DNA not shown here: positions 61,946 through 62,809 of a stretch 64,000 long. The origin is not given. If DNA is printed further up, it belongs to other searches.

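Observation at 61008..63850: DegT aminotransferase followed by a GNAT–GT4 fusion protein: a likely aminosugar N-acetylation/transfer module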

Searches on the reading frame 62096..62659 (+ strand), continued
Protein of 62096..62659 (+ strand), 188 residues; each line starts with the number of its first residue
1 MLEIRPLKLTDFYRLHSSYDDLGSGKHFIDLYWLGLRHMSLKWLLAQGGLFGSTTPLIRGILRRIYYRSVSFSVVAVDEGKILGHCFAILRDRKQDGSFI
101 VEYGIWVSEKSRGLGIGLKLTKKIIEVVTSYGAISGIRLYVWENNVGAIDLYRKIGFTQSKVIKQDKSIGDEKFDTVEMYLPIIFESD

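Call 39: find_encoding_contigs(protein=P0277, flank=7000, max_places=1)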
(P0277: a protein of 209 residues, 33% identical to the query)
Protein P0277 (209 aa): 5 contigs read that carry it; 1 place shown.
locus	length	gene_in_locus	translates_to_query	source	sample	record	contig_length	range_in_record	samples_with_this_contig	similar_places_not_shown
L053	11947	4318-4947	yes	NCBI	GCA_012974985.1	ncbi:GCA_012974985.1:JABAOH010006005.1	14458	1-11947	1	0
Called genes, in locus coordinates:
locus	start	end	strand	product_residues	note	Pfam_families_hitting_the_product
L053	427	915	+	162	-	-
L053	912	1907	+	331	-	PF13506:Glyco_transf_21, PF00535:Glycos_transf_2, PF10111:Glyco_tranf_2_2, PF13641:Glyco_tranf_2_3, PF13632:Glyco_trans_2_3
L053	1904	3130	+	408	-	PF13439:Glyco_transf_4, PF13579:Glyco_trans_4_4, PF00534:Glycos_transf_1, PF13692:Glyco_trans_1_4, PF13524:Glyco_trans_1_2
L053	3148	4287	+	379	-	PF13480:Acetyltransf_6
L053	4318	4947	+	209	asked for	PF00583:Acetyltransf_1, PF13508:Acetyltransf_7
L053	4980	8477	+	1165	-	-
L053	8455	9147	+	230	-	PF01209:Ubie_methyltran (weak), PF02353:CMAS, PF08003:Methyltransf_9 (weak), PF13489:Methyltransf_23, PF13649:Methyltransf_25, PF13847:Methyltransf_31, PF08241:Methyltransf_11, PF08242:Methyltransf_12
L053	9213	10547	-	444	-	PF03721:UDPG_MGDP_dh_N, PF03446:NAD_binding_2 (weak), PF00984:UDPG_MGDP_dh, PF03720:UDPG_MGDP_dh_C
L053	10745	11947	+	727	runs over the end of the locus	-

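Call 42: search_solved_structures(query=A4, max_evalue=0.01)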
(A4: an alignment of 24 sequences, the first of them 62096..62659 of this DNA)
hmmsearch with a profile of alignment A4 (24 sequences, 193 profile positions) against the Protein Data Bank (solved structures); distinct sequences matched with E-value up to 0.01: 217 (the best 60 are shown).
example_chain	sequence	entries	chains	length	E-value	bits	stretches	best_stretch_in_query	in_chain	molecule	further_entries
2ge3_A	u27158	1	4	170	1.5e-22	83.6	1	81-188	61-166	probable acetyltransferase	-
2vi7_A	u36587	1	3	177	1.3e-18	70.8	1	61-187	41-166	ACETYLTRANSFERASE PA1377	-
2ae6_A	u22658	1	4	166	3e-15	59.8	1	81-185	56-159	acetyltransferase, GNAT family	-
2i79_A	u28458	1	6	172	1e-14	58.1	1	68-186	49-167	Acetyltransferase, GNAT family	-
4pv6_C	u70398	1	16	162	1.2e-14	57.9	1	70-188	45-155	N-terminal acetyltransferase complex subunit [ARD1]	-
2jlm_A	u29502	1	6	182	4.9e-14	55.9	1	76-190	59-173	PUTATIVE PHOSPHINOTHRICIN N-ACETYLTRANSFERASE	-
6yzz_A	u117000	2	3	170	1.6e-13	54.2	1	113-176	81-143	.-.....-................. 50 | Acyl-CoA N-acyltransferases (NAT) superfamily protein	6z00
1tiq_A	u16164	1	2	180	2.9e-13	53.4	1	81-169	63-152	Protease synthase and sporulation negative regulatory protein PAI 1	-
6ag4_A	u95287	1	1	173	7.5e-13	52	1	94-175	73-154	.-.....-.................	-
4r3k_A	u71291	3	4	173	1.5e-12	51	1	110-175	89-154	Uncharacterized N-acetyltransferase SSO0209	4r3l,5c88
4lx9_A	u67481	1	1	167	1.7e-12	50.9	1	110-173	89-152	ARCHAEAL AMINO-TERMINAL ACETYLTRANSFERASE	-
2x7b_A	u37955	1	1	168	1.7e-12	50.9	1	110-173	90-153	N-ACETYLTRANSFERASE SSO0209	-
6ag5_A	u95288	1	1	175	2.1e-12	50.6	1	110-175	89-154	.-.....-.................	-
5isv_A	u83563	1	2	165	3.2e-12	50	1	110-191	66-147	Ribosomal-protein-alanine acetyltransferase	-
8osp_A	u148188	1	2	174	4.2e-12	49.6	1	113-168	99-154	N-acetyltransferase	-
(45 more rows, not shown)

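Call 50: search_protein_families(library=pfam, proteins=[L051:7578-8207:+], max_evalue=0.001)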
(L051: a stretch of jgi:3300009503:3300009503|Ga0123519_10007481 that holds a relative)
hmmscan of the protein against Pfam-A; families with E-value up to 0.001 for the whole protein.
L051:7578-8207:+ (210 aa): 4 families
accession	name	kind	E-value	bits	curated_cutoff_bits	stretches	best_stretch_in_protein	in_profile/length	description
PF16363.11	GDP_Man_Dehyd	-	2.3e-73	248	27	1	6-209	1-208/332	GDP-mannose 4,6 dehydratase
PF01370.27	Epimerase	-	1.6e-47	162.4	20.9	1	5-208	1-196/240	NAD dependent epimerase/dehydratase family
PF04321.23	RmlD_sub_bind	-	8.1e-07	28.8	27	1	6-172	4-143/287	RmlD substrate binding domain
PF05368.20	NmrA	-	0.00015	21.9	27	1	2-73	2-70/298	NmrA-like family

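Call 61: predict_structure(alignment_id=A4)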
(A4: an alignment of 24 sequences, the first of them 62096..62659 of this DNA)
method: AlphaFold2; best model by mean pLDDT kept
length: 188 residues; sequences in the alignment: 24
mean_pLDDT: 93.1   pTM: 0.86
mean pLDDT of the five models: 93.1, 93.0, 92.5, 91.6, 90.9
residues with pLDDT >= 90: 161; 70-90: 25; 50-70: 2; < 50: 0
segments of 3 or more residues with pLDDT < 50: none
pLDDT, mean of each block of 10 residues (from residue 1): 96 95 79 89 93 93 94 97 97 96 95 94 95 95 93 95 93 95 81
secondary structure, 60 per line:
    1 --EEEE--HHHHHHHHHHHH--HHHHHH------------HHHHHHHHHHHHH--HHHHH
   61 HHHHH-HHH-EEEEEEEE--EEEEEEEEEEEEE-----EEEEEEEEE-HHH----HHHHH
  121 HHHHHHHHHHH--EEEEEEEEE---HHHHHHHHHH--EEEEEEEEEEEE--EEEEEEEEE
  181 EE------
elements in order: E3-6 H9-20 H23-28 H41-53 H56-65 E71-78 E81-93 E99-107 H116-131 E134-142 H146-155 E158-169 E172-182

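Call 71: search_protein_families(library=pfam, proteins=[L052:7663-11157:+], max_evalue=0.1)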
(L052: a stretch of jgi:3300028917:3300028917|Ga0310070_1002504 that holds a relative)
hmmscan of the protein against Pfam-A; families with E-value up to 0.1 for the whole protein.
L052:7663-11157:+ (1165 aa): 0 families

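Call 78: find_encoding_contigs(protein=P0159, flank=10000, max_places=2)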
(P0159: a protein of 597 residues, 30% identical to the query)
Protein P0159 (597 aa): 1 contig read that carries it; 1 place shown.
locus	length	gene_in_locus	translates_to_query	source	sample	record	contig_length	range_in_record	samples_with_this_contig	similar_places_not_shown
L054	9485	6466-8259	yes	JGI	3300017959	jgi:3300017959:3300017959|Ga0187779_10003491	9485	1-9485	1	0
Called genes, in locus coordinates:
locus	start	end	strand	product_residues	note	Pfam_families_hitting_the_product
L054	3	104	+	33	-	?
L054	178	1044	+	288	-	PF00535:Glycos_transf_2, PF13641:Glyco_tranf_2_3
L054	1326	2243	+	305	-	PF13439:Glyco_transf_4 (weak), PF00534:Glycos_transf_1, PF13692:Glyco_trans_1_4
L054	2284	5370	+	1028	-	-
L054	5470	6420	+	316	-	PF00535:Glycos_transf_2, PF10111:Glyco_tranf_2_2, PF13641:Glyco_tranf_2_3, PF13632:Glyco_trans_2_3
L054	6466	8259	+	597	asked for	PF20706:GT4-conflict (weak), PF00534:Glycos_transf_1, PF13692:Glyco_trans_1_4, PF00583:Acetyltransf_1, PF13508:Acetyltransf_7, PF13673:Acetyltransf_10 (weak)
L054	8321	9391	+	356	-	PF01041:DegT_DnrJ_EryC1, PF00155:Aminotran_1_2 (weak)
